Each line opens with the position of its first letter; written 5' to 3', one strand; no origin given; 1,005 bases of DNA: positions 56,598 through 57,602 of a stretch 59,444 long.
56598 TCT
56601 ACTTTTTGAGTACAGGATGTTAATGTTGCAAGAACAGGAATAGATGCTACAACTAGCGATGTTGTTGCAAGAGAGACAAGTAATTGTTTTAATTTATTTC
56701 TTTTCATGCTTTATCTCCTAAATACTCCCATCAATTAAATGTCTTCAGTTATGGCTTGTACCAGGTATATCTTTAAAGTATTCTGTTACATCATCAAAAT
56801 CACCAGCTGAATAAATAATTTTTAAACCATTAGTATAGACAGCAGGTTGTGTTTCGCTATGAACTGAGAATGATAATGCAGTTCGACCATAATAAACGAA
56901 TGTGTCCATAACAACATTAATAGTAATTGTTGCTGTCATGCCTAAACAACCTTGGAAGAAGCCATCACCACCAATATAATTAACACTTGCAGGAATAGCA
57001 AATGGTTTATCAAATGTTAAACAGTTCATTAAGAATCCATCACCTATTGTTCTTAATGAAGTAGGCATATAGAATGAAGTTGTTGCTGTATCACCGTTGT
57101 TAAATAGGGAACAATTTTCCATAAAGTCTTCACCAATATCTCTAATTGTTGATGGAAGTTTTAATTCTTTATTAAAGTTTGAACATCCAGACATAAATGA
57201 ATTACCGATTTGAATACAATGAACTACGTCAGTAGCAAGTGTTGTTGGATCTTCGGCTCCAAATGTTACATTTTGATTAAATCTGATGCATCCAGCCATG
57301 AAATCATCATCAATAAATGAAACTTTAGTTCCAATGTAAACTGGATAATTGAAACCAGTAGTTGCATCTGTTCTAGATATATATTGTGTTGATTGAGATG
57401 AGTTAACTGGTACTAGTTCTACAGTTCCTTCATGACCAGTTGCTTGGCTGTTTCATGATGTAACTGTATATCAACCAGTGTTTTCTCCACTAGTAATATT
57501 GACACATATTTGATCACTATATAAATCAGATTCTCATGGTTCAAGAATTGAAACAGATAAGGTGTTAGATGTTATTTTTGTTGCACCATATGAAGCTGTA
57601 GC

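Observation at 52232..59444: Hidden three-gene operon of large Cys-rich LRR-type surface proteins (best candidate for a novel system)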

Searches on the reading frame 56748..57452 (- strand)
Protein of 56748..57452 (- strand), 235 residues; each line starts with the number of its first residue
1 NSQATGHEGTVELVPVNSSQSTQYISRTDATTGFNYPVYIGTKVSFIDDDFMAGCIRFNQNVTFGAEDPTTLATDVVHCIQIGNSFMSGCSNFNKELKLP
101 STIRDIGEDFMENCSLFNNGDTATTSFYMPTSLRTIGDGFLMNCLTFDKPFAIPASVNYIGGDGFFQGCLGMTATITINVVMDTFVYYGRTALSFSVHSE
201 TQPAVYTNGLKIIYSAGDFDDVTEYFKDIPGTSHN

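Call 41: search_protein_representatives(protein=window:56748-57452:-)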
Query: 235 residues. Proteins with E-value up to 0.001 (for the whole library): 8131; up to 1e-10: 1364; up to 1e-30: 75. The best 150 are listed.
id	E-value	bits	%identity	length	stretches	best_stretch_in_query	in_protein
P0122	1.5e-79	283.0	39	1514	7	77-212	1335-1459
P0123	5.4e-77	274.7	34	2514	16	80-212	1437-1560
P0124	8.8e-72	257.6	35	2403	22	78-178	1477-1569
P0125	5.1e-62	225.7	31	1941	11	19-174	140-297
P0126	3.2e-56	206.7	31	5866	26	81-179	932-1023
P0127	2.4e-55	203.9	34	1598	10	73-213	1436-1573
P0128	9.7e-55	201.8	36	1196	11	81-197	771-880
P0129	1.4e-53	198.0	35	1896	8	80-213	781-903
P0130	3.1e-51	190.4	33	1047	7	82-183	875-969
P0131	3.4e-49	183.7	33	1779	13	81-174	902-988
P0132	9.5e-48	179.0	41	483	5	81-212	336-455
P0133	9.7e-48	178.9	36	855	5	81-213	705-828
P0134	6.5e-47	176.2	40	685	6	18-122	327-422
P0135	3.6e-45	170.6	34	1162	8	31-178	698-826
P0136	7.6e-45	169.5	33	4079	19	81-183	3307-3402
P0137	3.1e-44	167.5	40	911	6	80-182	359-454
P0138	4.6e-44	166.9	37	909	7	81-226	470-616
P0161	2.3e-37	145.0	40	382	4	82-213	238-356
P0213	1.3e-29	119.6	44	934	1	33-212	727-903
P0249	1.3e-27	113.1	36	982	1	5-208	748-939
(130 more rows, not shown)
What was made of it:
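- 56748..57452 (-): C-terminal LRR domain of C (residues 658-892). It is the only part of C conserved among the C-like proteins. phmmer against 1.84 billion representatives gives 8131 hits at E<=1e-3 (call 41).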

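Call 42: search_protein_families(library=pfam, proteins=[P0122, P0128, P0132, P0133, P0134, P0137, P0138, P0161, P0213, P0249], max_evalue=0.001)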
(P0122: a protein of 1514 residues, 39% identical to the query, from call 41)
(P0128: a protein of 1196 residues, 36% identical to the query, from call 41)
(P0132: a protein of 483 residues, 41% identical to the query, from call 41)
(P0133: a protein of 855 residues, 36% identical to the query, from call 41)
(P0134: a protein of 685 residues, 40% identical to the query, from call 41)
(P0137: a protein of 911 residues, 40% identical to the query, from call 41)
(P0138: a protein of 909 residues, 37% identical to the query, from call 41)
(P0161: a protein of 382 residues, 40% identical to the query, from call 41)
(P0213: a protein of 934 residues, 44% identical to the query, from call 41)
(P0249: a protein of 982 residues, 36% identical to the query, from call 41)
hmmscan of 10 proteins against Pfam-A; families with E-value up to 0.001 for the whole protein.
P0122 (1514 aa): 2 families
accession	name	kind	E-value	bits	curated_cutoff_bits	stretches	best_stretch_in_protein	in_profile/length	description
PF13306.12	LRR_5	-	3.7e-45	153.3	27.7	4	203-323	1-113/127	BspA type Leucine rich repeat region (6 copies)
PF12799.13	LRR_4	-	3.4e-07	30.8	27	0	175-206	11-40/44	Leucine Rich repeats (2 copies)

P0128 (1196 aa): 2 families
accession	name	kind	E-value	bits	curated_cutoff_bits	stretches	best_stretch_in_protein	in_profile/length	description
PF13306.12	LRR_5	-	1.7e-50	170.7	27.7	7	674-799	1-118/127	BspA type Leucine rich repeat region (6 copies)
PF03382.20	DUF285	-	6e-07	29.7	25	0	1015-1092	33-115/120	Mycoplasma protein of unknown function, DUF285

P0132 (483 aa): 1 family
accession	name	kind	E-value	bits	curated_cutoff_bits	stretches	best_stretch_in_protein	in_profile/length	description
PF13306.12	LRR_5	-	6.5e-27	94.4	27.7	2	215-346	1-124/127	BspA type Leucine rich repeat region (6 copies)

P0133 (855 aa): 3 families
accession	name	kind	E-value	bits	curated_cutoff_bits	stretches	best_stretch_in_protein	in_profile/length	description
PF13306.12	LRR_5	-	5.1e-35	120.6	27.7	5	121-227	1-101/127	BspA type Leucine rich repeat region (6 copies)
PF05725.18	FNIP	-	8.3e-08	32.7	21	0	230-267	1-39/44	FNIP Repeat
PF03382.20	DUF285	-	3.6e-07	30.4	25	0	725-788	47-111/120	Mycoplasma protein of unknown function, DUF285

P0134 (685 aa): 3 families
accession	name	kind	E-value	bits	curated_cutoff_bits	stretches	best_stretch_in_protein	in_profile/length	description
PF13306.12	LRR_5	-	3.1e-34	118.1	27.7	4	78-194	15-125/127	BspA type Leucine rich repeat region (6 copies)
PF03382.20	DUF285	-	3.9e-06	27.1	25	0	305-373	48-117/120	Mycoplasma protein of unknown function, DUF285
PF05725.18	FNIP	-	6.8e-06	26.6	21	0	345-359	1-18/44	FNIP Repeat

P0137 (911 aa): 3 families
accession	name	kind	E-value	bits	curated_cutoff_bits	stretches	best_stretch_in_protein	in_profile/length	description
PF13306.12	LRR_5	-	5.8e-48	162.4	27.7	5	625-753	5-126/127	BspA type Leucine rich repeat region (6 copies)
PF02368.24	Big_2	-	1.1e-06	28.9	22.8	1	50-130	2-74/79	Bacterial Ig-like domain (group 2)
PF05725.18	FNIP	-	9.5e-06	26.1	21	0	777-808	1-33/44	FNIP Repeat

P0138 (909 aa): 1 family
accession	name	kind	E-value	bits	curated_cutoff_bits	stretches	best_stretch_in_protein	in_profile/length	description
PF13306.12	LRR_5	-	6.6e-28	97.6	27.7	2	443-553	21-125/127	BspA type Leucine rich repeat region (6 copies)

P0161 (382 aa): 2 families
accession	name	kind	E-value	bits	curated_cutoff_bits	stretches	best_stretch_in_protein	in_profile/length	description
PF13306.12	LRR_5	-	2.8e-23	82.6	27.7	2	118-246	2-123/127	BspA type Leucine rich repeat region (6 copies)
PF05725.18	FNIP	-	5.3e-12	46.1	21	0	201-238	1-39/44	FNIP Repeat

P0213 (934 aa): 1 family
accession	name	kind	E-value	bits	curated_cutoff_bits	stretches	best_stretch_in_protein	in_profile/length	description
PF13306.12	LRR_5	-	1.2e-07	32.1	27.7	1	769-878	19-115/127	BspA type Leucine rich repeat region (6 copies)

P0249 (982 aa): 1 family
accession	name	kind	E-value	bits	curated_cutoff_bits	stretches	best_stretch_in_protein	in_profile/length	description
PF13306.12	LRR_5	-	4.3e-08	33.6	27.7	1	788-918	2-117/127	BspA type Leucine rich repeat region (6 copies)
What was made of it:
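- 56748..57452 (-): The top hits match LRR_5 at E 1e-23 to 1e-50 (call 42).
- On Pfam LRR_5 / BspA-type (TpLRR class) leucine-rich repeat: The top relatives of C's LRR score 82-170 bits (call 42).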
